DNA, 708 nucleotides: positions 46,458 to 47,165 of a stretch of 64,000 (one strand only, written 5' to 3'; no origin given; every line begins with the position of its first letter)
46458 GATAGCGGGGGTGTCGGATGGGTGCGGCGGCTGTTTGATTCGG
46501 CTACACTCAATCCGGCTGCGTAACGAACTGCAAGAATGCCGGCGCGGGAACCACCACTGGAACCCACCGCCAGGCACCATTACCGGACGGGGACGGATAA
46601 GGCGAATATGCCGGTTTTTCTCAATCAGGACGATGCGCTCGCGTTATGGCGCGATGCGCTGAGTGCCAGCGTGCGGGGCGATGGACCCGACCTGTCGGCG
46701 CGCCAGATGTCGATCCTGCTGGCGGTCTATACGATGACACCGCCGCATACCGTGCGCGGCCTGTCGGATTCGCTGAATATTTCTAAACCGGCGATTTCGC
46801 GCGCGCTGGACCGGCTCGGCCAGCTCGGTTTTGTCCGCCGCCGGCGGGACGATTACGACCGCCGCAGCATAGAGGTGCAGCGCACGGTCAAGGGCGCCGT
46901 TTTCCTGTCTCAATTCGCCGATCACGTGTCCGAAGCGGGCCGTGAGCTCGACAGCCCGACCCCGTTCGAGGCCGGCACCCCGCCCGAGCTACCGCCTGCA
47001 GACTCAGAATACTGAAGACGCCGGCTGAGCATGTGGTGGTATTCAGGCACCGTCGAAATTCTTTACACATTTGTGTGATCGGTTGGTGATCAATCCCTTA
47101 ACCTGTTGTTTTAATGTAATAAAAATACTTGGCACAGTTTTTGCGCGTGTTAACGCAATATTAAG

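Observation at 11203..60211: Eight conserved genes are split by in-frame TAG codons, with no in-frame TGA, across about 50 kb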

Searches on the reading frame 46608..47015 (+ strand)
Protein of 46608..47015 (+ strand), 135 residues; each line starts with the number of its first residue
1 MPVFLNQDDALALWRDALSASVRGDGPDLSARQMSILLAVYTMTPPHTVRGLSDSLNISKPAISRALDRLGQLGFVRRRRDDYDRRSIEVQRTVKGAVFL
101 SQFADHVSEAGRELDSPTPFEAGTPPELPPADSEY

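Call 53: find_encoding_contigs(protein=window:46608-47015:+, flank=6000, max_places=10)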
Protein window:46608-47015:+ (135 aa): 24 contigs read that carry it; 10 places shown.
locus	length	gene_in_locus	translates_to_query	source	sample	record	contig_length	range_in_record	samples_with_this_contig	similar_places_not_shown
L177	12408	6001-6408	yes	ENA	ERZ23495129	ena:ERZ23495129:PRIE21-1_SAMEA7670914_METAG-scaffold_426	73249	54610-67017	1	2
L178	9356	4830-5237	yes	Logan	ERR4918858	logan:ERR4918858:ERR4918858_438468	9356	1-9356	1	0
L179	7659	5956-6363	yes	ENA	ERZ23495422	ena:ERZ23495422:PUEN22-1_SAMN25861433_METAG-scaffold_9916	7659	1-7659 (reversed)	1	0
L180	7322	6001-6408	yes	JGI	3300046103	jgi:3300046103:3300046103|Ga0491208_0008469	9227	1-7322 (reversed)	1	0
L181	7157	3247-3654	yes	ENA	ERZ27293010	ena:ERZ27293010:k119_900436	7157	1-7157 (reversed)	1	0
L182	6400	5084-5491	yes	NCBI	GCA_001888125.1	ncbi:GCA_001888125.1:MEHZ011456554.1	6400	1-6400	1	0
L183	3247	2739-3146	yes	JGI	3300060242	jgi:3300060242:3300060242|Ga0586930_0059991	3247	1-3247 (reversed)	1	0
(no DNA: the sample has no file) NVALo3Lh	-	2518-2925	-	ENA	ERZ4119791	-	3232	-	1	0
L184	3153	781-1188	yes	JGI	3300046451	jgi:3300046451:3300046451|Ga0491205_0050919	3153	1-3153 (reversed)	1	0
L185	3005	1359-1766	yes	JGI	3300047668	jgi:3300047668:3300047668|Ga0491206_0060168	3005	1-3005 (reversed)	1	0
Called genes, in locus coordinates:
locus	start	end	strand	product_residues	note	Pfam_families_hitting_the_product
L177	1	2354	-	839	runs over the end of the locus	PF02687:FtsX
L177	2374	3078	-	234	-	PF00005:ABC_tran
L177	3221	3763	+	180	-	PF00657:Lipase_GDSL, PF13472:Lipase_GDSL_2, PF25182:NonGDSL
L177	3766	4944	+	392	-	PF08495:FIST, PF10442:FIST_C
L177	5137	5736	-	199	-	PF13409:GST_N_2, PF13417:GST_N_3, PF02798:GST_N (weak), PF13410:GST_C_2 (weak)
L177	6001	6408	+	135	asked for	PF01047:MarR, PF12802:MarR_2, PF13463:HTH_27 (weak), PF01022:HTH_5 (weak)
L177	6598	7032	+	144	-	PF00092:VWA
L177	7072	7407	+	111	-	PF02852:Pyr_redox_dim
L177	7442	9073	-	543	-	PF01078:Mg_chelatase (faint), PF13191:AAA_16 (faint), PF13481:AAA_25 (faint), PF00005:ABC_tran, PF02463:SMC_N (faint), PF13401:AAA_22 (faint), PF13555:AAA_29 (faint), PF00005:ABC_tran, +3 more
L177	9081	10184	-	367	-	PF00528:BPD_transp_1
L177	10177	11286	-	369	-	PF00528:BPD_transp_1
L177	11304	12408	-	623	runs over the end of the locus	PF00496:SBP_bac_5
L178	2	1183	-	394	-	?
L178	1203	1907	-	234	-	PF00005:ABC_tran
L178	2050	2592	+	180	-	PF00657:Lipase_GDSL, PF13472:Lipase_GDSL_2, PF25182:NonGDSL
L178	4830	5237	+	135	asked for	PF01047:MarR, PF12802:MarR_2, PF13463:HTH_27 (weak), PF01022:HTH_5 (weak)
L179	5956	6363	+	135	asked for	PF01047:MarR, PF12802:MarR_2, PF13463:HTH_27 (weak), PF01022:HTH_5 (weak)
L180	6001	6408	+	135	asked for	PF01047:MarR, PF12802:MarR_2, PF13463:HTH_27 (weak), PF01022:HTH_5 (weak)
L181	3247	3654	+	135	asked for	PF01047:MarR, PF12802:MarR_2, PF13463:HTH_27 (weak), PF01022:HTH_5 (weak)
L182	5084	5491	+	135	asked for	PF01047:MarR, PF12802:MarR_2, PF13463:HTH_27 (weak), PF01022:HTH_5 (weak)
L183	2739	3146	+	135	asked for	PF01047:MarR, PF12802:MarR_2, PF13463:HTH_27 (weak), PF01022:HTH_5 (weak)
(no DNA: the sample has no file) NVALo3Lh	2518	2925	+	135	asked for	PF01047:MarR, PF12802:MarR_2, PF13463:HTH_27 (weak), PF01022:HTH_5 (weak)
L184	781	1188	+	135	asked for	PF01047:MarR, PF12802:MarR_2, PF13463:HTH_27 (weak), PF01022:HTH_5 (weak)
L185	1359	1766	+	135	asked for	PF01047:MarR, PF12802:MarR_2, PF13463:HTH_27 (weak), PF01022:HTH_5 (weak)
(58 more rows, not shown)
